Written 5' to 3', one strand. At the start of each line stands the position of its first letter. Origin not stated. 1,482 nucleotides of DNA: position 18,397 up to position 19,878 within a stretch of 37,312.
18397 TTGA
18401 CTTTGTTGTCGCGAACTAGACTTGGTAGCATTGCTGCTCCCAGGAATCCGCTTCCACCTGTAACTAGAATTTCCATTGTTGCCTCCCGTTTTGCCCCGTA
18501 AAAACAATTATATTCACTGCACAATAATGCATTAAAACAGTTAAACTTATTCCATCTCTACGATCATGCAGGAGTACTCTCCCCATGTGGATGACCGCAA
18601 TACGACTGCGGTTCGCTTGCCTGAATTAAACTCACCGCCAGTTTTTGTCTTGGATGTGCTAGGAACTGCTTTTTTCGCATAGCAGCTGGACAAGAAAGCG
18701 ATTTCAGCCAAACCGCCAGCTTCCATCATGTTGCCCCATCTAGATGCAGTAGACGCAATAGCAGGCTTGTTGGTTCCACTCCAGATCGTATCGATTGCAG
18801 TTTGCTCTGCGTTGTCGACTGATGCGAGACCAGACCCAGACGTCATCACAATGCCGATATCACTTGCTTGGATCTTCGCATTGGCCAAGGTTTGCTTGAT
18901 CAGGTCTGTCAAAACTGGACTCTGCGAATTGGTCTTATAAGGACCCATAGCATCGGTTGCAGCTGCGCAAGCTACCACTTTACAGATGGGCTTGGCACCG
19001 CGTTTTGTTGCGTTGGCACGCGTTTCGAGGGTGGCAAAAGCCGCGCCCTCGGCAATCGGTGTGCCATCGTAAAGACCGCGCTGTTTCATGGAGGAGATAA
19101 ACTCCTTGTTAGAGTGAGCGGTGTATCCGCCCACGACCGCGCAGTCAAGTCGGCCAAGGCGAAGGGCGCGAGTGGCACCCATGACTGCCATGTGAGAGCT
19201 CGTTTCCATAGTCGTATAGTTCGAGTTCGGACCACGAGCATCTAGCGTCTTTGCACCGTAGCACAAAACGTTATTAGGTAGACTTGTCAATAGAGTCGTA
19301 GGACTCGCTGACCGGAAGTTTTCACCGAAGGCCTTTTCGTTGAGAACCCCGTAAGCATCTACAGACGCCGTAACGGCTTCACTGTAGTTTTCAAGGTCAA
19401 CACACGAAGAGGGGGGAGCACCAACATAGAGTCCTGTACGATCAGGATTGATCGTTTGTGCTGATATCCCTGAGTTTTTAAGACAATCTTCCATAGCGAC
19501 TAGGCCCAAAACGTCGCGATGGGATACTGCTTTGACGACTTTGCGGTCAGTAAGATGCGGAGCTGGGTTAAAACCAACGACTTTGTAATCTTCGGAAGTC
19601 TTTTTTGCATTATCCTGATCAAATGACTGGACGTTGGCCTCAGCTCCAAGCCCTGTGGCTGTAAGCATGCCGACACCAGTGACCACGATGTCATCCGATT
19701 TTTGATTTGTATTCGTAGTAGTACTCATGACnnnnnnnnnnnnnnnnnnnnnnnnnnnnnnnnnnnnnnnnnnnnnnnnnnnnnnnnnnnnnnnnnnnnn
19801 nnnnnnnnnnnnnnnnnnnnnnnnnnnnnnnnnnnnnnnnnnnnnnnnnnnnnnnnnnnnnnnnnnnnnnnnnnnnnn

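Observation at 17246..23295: Self-contained type II FAS/PKS-like operon ending in a thioester reductase (KR - long ACP - double hot-dog DH - KS - triad-less KS - reductase)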

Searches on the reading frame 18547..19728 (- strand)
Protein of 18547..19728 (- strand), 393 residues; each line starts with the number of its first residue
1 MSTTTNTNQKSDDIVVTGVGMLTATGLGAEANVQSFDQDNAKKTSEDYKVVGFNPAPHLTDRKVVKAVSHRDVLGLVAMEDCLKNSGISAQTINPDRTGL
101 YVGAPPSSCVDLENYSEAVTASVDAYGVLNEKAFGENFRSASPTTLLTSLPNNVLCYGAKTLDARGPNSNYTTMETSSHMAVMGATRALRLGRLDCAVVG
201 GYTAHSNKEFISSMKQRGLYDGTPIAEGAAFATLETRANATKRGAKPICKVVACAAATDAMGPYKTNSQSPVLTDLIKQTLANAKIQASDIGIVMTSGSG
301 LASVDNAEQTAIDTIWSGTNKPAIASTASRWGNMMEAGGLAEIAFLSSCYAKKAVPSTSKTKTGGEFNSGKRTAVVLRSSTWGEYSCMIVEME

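Call 3: search_protein_families(library=pfam, proteins=[window:18547-19728:-], max_evalue=0.01)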
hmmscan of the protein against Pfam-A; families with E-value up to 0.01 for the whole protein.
window:18547-19728:- (393 aa): 3 families
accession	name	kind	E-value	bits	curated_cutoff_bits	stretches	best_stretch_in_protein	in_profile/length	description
PF00109.32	ketoacyl-synt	-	1e-14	55.2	20.8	1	51-218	69-217/252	Beta-ketoacyl synthase, N-terminal domain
PF02801.28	Ketoacyl-synt_C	-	5.5e-10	39.7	20.8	1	250-359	3-116/119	Beta-ketoacyl synthase, C-terminal domain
PF00108.29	Thiolase_N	-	0.0044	16.9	26.4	0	174-214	84-124/260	Thiolase, N-terminal domain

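Call 4: search_protein_families(library=ncbifam, proteins=[window:18547-19728:-], max_evalue=0.01)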
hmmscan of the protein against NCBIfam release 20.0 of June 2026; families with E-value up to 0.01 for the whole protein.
window:18547-19728:- (393 aa): 20 families
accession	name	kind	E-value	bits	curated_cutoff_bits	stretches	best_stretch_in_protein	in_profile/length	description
TIGR03150.1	fabF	equivalog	2.3e-22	79.2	493.75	2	221-362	225-367/407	beta-ketoacyl-ACP synthase II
NF005589.0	PRK07314.1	subfamily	2.2e-20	72.8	387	2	221-362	228-370/413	beta-ketoacyl-ACP synthase II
NF058662.1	cispenta_AmcF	equivalog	3.2e-18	65.9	325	1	192-362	154-328/369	cispentacin biosynthesis acyltransferase subunit AmcF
NF004970.0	PRK06333.1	subfamily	2.6e-16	59.5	525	2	221-358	238-375/424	beta-ketoacyl-ACP synthase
NF005084.0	PRK06519.1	equivalog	2.1e-14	53.4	320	1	9-379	3-382/397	beta-ketoacyl-ACP synthase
NF005935.0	PRK07967.1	equivalog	4e-13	49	630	2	14-114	4-114/406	beta-ketoacyl-ACP synthase I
NF006587.0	PRK09116.1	equivalog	5.8e-13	48.4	470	1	35-344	38-346/408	beta-ketoacyl-ACP synthase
NF004618.0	PRK05952.1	equivalog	1.2e-12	47.4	455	1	14-357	4-339/384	beta-ketoacyl-ACP synthase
NF005076.0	PRK06501.1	equivalog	1.4e-11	44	629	1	221-358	239-377/425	beta-ketoacyl-ACP synthase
NF005490.0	PRK07103.1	equivalog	2.3e-11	43.4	445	1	226-343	240-353/414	polyketide beta-ketoacyl:acyl carrier protein synthase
NF006274.0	PRK08439.1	equivalog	2.1e-10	40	621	1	14-359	4-361/406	beta-ketoacyl-ACP synthase II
NF006618.0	PRK09185.1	subfamily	2.2e-10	40.2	407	1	14-360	5-349/394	beta-ketoacyl-ACP synthase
NF005916.1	PRK07910.1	equivalog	1.6e-08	33.9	560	1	221-360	236-374/418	KasA/KasB family beta-ketoacyl-ACP synthase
NF045894.1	PKS_plus_SDR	equivalog_domain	6.4e-08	30.7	1740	1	144-343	145-358/1515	type I polyketide synthase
NF006434.0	PRK08722.1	equivalog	4.9e-06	25.6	759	1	221-358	228-367/414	beta-ketoacyl-ACP synthase II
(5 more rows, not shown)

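Call 9: find_homologous_proteins(query=window:18547-19728:-)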
Query window:18547-19728:- (393 aa): 174 proteins with E <= 0.001 among 8000 candidates; the best 120 are listed.
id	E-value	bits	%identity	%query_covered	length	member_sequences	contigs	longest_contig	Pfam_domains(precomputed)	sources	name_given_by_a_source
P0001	9.6e-246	832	96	100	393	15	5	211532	PF00109.33,PF02801.29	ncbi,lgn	-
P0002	3.1e-245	831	95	100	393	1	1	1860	PF00109.33,PF02801.29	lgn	-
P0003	4.8e-234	794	91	99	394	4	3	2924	PF00109.33,PF02801.29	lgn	-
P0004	1.1e-230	783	89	100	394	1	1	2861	PF00109.33,PF02801.29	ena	-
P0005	2.1e-227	772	87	99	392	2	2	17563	PF00109.33,PF02801.29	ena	-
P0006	2.5e-226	768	86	100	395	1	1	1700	PF00109.33,PF02801.29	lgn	-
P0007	3.4e-226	768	87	100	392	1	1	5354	PF00109.33,PF02801.29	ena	-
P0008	4.2e-223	758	85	100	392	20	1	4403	PF00109.33,PF02801.29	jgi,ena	jgi:3-oxoacyl-(acyl-carrier-protein) synthase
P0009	2.8e-201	686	77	100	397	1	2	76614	PF00109.33,PF02801.29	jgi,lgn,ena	-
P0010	2.0e-191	654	72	99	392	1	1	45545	PF00109.33,PF02801.29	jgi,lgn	jgi:3-oxoacyl-(acyl-carrier-protein) synthase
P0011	1.8e-176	604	85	80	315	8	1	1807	PF00109.33,PF02801.29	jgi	jgi:3-oxoacyl-(acyl-carrier-protein) synthase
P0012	1.4e-169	582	66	98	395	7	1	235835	PF00109.33,PF02801.29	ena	-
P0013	6.3e-169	580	64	99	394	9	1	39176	PF00109.33,PF02801.29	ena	-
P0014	1.3e-167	575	63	99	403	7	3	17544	PF00109.33,PF02801.29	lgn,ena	-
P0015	4.1e-165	567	64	96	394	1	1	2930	PF00109.33,PF02801.29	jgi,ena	jgi:3-oxoacyl-[acyl-carrier-protein] synthase II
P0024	1.6e-156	539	63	97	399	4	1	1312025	PF00109.33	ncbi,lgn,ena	-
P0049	4.4e-77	277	39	99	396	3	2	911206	PF00109.33,PF02801.29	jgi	jgi:3-oxoacyl-(acyl-carrier-protein) synthase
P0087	8.1e-24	102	27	89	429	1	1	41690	PF00109.33,PF02801.29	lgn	-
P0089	2.4e-23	101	28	80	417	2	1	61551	PF00109.33,PF02801.29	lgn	-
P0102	1.2e-19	88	27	87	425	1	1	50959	PF00109.33,PF02801.29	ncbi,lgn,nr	ncbi:MAG: beta-ketoacyl synthase N-terminal-like domain-containing protein [Legionellaceae bacterium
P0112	9.7e-9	53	23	89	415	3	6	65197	PF00109.33,PF02801.29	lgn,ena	-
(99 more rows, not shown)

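Call 12: find_related_loci(query=A1, collection=genome_contigs, flank=10000)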
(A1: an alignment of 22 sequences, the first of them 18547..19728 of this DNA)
Query A1 (393 aa) in genome_contigs; peptide patterns used: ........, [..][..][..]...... (x = any residue, [..] = any of these).
51 stretches matched a pattern; 38 encode a relative of the query (tblastn E <= 1e-3); 38 distinct loci.
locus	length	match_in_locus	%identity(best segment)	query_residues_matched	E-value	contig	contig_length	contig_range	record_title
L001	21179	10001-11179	96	1-393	0e+0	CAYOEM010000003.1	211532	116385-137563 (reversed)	MAG TPA_asm: uncultured Polynucleobacter sp. isolate SRP124364_co1_148 genome assembly, contig: NODE_6_length_211532_cov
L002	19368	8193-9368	84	1-393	0e+0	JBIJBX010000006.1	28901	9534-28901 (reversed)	MAG: Oligoflexales bacterium isolate ME2006-08-10D11_3300044971_group2_bin84 Rohwer_bin1141_scaffold_793_c1, whole genom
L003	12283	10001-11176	85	1-393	0e+0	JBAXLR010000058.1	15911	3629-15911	MAG: bacterium isolate ELA432 MAG432_58, whole genome shotgun sequence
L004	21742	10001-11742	64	4-393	3e-180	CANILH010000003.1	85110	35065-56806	MAG: Oligoflexales bacterium isolate RH-14apr17-458 genome assembly, contig: RH-14apr17-C611, whole genome shotgun seque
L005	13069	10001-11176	63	8-393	5e-174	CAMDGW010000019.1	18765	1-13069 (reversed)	MAG: Pseudobacteriovorax antillogorgiicola isolate MoE-23oct19-104 genome assembly, contig: MoE-23oct19-C3393, whole gen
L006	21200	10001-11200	62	1-393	2e-171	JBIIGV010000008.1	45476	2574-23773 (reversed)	MAG: Oligoflexales bacterium isolate ME2001-07-16D8pf_3300042503_group1_bin8 Rohwer_bin1140_scaffold_290_c1, whole genom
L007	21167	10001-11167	63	12-393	3e-168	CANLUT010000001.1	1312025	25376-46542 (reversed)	MAG: Oligoflexales bacterium isolate ZE-Jul18-111 genome assembly, contig: ZE-Jul18-C1, whole genome shotgun sequence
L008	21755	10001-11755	61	1-393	2e-164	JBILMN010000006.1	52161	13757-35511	MAG: Oligoflexales bacterium isolate ME2017-08-24_3300042518_group7_bin6 Rohwer_bin1145_scaffold_198_c1, whole genome sh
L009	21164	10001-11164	56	12-393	3e-154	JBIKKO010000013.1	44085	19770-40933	MAG: Oligoflexales bacterium isolate ME2014-07-27_3300042368_group5_bin70 Rohwer_bin1144_scaffold_102_c1, whole genome s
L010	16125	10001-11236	52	5-392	2e-145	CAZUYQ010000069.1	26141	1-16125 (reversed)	MAG TPA_asm: uncultured Polynucleobacter sp. isolate SRP285395_co2_426 genome assembly, contig: NODE_2980_length_26141_c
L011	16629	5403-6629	42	16-392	8e-101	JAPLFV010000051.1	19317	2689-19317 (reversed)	MAG: Proteobacteria bacterium isolate LacPavin_0818_WC50_MAG_42_9 LacPavin_0818_WC50_scaffold_166718, whole genome shotg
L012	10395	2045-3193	39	12-393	2e-83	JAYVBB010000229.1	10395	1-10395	MAG: Pseudomonadota bacterium isolate GL27_UP_concoct_47 GL27_UP_concoct_47_228, whole genome shotgun sequence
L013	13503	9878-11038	39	11-393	4e-80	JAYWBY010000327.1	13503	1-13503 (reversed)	MAG: Pseudomonadota bacterium isolate GL94_DN_concoct_230 GL94_DN_concoct_230_326, whole genome shotgun sequence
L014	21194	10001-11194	36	6-393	8e-76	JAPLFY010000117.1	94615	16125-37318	MAG: Proteobacteria bacterium isolate LacPavin_0920_SED3_MAG_51_70 LacPavin_0920_SED3_scaffold_1374108, whole genome sho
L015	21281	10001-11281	35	6-393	9e-75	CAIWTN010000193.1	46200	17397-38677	MAG: uncultured proteobacterium isolate Loclat_bin-10810 genome assembly, contig: bin-10810:193/252, whole genome shotgu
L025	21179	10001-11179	27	1-362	2e-27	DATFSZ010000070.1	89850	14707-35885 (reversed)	MAG TPA_asm: Candidatus Binataceae bacterium isolate SMAG_U9397 k141_4775420, whole genome shotgun sequence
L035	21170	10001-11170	26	2-363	1e-20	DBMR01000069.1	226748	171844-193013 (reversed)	MAG TPA_asm: Verrucomicrobia subdivision 3 bacterium UBA693 UBA693_contig_1475, whole genome shotgun sequence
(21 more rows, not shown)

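Call 15: find_encoding_contigs(protein=P0024, flank=10000, max_places=2)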
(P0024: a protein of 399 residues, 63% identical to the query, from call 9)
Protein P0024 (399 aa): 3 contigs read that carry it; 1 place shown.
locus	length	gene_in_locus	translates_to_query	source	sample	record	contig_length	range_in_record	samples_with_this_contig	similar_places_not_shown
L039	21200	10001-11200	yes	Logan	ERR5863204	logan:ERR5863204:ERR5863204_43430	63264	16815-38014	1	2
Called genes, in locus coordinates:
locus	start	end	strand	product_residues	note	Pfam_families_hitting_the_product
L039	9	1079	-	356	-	PF01207:Dus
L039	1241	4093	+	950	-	-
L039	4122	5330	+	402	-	-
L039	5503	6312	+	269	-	PF00106:adh_short, PF13561:adh_short_C2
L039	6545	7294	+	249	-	PF00106:adh_short, PF08659:KR, PF23441:SDR (faint), PF01370:Epimerase (weak), PF13561:adh_short_C2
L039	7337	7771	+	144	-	PF00550:PP-binding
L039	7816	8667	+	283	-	PF07977:FabA, PF22818:ApeI-like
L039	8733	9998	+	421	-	PF00109:ketoacyl-synt, PF00108:Thiolase_N (weak), PF02801:Ketoacyl-synt_C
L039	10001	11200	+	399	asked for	PF00109:ketoacyl-synt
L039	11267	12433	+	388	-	PF01073:3Beta_HSD, PF01370:Epimerase, PF04321:RmlD_sub_bind (faint), PF07993:NAD_binding_4, PF16363:GDP_Man_Dehyd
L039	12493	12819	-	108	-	-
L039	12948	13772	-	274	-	-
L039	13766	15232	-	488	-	-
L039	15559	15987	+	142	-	PF04379:DUF525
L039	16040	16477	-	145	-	-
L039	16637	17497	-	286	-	PF01476:LysM (weak), PF01551:Peptidase_M23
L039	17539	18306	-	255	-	PF01975:SurE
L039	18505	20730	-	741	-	PF00498:FHA, PF16697:Yop-YscD_cpl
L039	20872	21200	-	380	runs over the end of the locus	PF07719:TPR_2 (faint), PF13428:TPR_14 (faint), PF14559:TPR_19 (faint), PF13424:TPR_12 (faint), PF00515:TPR_1 (faint)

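Call 16: find_encoding_contigs(protein=P0049, flank=10000, max_places=2)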
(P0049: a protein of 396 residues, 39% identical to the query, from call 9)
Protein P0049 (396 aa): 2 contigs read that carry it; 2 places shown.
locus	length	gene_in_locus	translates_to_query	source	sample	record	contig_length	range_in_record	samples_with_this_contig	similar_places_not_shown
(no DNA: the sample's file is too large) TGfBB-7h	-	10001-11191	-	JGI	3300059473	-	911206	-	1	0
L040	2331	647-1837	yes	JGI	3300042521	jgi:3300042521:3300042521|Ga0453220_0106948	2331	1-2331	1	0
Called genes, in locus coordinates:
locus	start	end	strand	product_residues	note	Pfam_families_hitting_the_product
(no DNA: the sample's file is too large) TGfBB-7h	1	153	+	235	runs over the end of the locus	-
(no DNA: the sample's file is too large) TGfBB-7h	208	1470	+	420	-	-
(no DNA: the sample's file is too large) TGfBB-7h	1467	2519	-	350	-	-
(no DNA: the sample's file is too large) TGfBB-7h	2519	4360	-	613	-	PF00158:Sigma54_activat, PF14532:Sigma54_activ_2, PF07724:AAA_2 (weak), PF07728:AAA_5 (weak), PF25601:AAA_lid_14, PF02954:HTH_8 (weak)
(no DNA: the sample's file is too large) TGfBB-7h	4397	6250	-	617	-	PF00069:Pkinase, PF01636:APH (faint), PF03109:ABC1 (faint), PF07714:PK_Tyr_Ser-Thr, PF08308:PEGA (faint)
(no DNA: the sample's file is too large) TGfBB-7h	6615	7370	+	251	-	PF23441:SDR (faint), PF00106:adh_short, PF01370:Epimerase (faint), PF08659:KR, PF13561:adh_short_C2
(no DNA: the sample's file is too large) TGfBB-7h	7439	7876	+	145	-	PF00550:PP-binding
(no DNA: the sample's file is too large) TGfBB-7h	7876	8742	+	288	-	PF07977:FabA (weak), PF22818:ApeI-like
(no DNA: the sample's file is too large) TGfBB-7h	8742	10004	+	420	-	PF00109:ketoacyl-synt, PF00108:Thiolase_N (weak), PF02801:Ketoacyl-synt_C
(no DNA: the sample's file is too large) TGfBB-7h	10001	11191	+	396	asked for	PF00109:ketoacyl-synt (weak), PF02801:Ketoacyl-synt_C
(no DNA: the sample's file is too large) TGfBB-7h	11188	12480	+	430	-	PF01370:Epimerase, PF07993:NAD_binding_4, PF16363:GDP_Man_Dehyd (weak), PF01073:3Beta_HSD (weak)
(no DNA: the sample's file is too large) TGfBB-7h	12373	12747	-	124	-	PF04241:DUF423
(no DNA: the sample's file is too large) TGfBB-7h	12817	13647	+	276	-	PF00106:adh_short, PF13561:adh_short_C2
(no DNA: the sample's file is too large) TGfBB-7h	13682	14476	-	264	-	PF03448:MgtE_N (weak)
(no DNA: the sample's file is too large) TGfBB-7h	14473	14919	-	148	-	PF02050:FliJ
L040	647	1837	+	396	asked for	PF00109:ketoacyl-synt (weak), PF02801:Ketoacyl-synt_C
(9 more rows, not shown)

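Call 20: search_solved_structures(query=window:18547-19728:-, max_evalue=0.001)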
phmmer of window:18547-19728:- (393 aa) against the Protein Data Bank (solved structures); distinct sequences matched with E-value up to 0.001: 84 (the best 60 are shown).
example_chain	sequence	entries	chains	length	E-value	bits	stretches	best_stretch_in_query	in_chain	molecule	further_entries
9lpl_A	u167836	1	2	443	1.1e-10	44.1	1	217-359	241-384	3-oxoacyl-[acyl-carrier-protein] synthase 2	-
2gfv_A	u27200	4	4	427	1.3e-10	43.9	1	217-359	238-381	3-oxoacyl-[acyl-carrier-protein] synthase 2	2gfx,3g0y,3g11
1j3n_A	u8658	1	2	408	1.7e-10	43.6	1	14-356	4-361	3-oxoacyl-(acyl-carrier protein) synthase II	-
6riw_A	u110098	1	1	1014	2.6e-10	43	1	217-371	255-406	ORF10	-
2gfy_A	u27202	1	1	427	2.8e-10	42.8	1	219-359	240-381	3-oxoacyl-[acyl-carrier-protein] synthase 2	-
3hnz_A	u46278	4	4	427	3.7e-10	42.5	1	218-359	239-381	3-oxoacyl-[acyl-carrier-protein] synthase 2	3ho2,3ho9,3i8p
7pps_A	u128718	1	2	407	3.9e-10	42.4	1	58-345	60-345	3-oxoacyl-[acyl-carrier-protein] synthase 1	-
6okg_A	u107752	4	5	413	7.5e-10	41.4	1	219-359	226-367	3-oxoacyl-[acyl-carrier-protein] synthase 2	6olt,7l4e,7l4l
1b3n_A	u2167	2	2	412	8.2e-10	41.3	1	219-359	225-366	PROTEIN (KETOACYL ACYL CARRIER PROTEIN SYNTHASE 2) | BETA-KETOACYL ACP SYNTHASE II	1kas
2gfw_A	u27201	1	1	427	1.1e-09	40.9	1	219-359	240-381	3-oxoacyl-[acyl-carrier-protein] synthase 2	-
9s5h_B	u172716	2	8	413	5.7e-09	38.5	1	13-357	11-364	3-oxoacyl-(Acyl-carrier-protein) synthase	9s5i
2alm_A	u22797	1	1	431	1.3e-08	37.4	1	75-363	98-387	3-oxoacyl-(acyl-carrier-protein) synthase II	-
1ox0_A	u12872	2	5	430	1.7e-08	37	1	75-363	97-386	Beta ketoacyl-acyl carrier protein synthase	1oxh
4r8e_A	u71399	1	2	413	2.2e-08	36.6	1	220-359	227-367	3-oxoacyl-[acyl-carrier-protein] synthase 2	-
4qav_A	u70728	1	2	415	4.6e-08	35.6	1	216-346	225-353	3-oxoacyl-[acyl-carrier-protein] synthase 2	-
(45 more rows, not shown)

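Call 24: find_encoding_contigs(protein=P0087, flank=10000, max_places=1)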
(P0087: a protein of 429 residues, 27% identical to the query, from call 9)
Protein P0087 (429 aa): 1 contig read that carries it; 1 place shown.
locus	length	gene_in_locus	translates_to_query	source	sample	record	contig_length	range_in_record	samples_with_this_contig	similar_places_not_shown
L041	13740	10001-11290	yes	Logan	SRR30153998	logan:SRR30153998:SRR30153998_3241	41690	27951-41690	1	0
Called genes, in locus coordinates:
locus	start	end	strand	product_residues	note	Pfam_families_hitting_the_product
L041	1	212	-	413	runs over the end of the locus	PF00083:Sugar_tr (faint), PF07690:MFS_1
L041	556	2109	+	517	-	PF02321:OEP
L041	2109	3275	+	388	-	PF25917:BSH_RND, PF25944:Beta-barrel_RND, PF25954:Beta-barrel_RND_2, PF25967:RND-MFP_C (weak)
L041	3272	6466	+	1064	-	PF00873:ACR_tran, PF03176:MMPL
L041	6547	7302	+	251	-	PF00106:adh_short, PF23441:SDR, PF08659:KR, PF13561:adh_short_C2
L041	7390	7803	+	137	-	PF00550:PP-binding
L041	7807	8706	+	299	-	PF07977:FabA, PF22818:ApeI-like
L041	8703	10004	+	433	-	PF00109:ketoacyl-synt, PF00108:Thiolase_N (weak), PF02801:Ketoacyl-synt_C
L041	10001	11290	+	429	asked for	PF00109:ketoacyl-synt, PF02801:Ketoacyl-synt_C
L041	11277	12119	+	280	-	PF03279:Lip_A_acyltrans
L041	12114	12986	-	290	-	PF22785:Tc-R-P, PF22784:PTP-SAK, PF00782:DSPc (faint)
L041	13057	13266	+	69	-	PF03279:Lip_A_acyltrans (weak)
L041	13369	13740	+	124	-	?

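Call 25: find_encoding_contigs(protein=P0102, flank=10000, max_places=1)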
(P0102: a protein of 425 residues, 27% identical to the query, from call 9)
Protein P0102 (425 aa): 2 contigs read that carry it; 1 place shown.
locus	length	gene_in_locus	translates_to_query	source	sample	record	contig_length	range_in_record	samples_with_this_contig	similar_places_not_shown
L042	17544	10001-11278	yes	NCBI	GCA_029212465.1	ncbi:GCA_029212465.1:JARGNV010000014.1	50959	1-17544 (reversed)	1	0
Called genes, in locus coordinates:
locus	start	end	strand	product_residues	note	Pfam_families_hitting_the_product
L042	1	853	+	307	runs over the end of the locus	-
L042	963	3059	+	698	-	-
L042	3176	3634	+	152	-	PF00436:SSB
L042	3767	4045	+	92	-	-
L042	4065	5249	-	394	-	PF07690:MFS_1, PF00083:Sugar_tr (weak), PF07690:MFS_1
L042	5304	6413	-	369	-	PF02463:SMC_N, PF11398:DUF2813 (faint), PF13175:AAA_15, PF13476:AAA_23 (weak), PF00005:ABC_tran (faint), PF13304:AAA_21, PF02463:SMC_N (weak)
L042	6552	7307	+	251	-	PF00106:adh_short, PF23441:SDR, PF08659:KR, PF13561:adh_short_C2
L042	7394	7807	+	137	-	PF00550:PP-binding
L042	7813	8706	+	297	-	PF07977:FabA, PF22818:ApeI-like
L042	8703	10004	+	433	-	PF00109:ketoacyl-synt, PF00108:Thiolase_N (weak), PF02801:Ketoacyl-synt_C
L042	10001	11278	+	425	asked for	PF00109:ketoacyl-synt, PF02801:Ketoacyl-synt_C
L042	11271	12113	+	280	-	PF03279:Lip_A_acyltrans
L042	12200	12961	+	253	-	-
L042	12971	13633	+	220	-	-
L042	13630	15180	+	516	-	-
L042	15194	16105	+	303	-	-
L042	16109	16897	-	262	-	PF01678:DAP_epimerase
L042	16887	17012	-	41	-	PF13627:LptM_cons (weak)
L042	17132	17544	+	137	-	PF02230:Abhydrolase_2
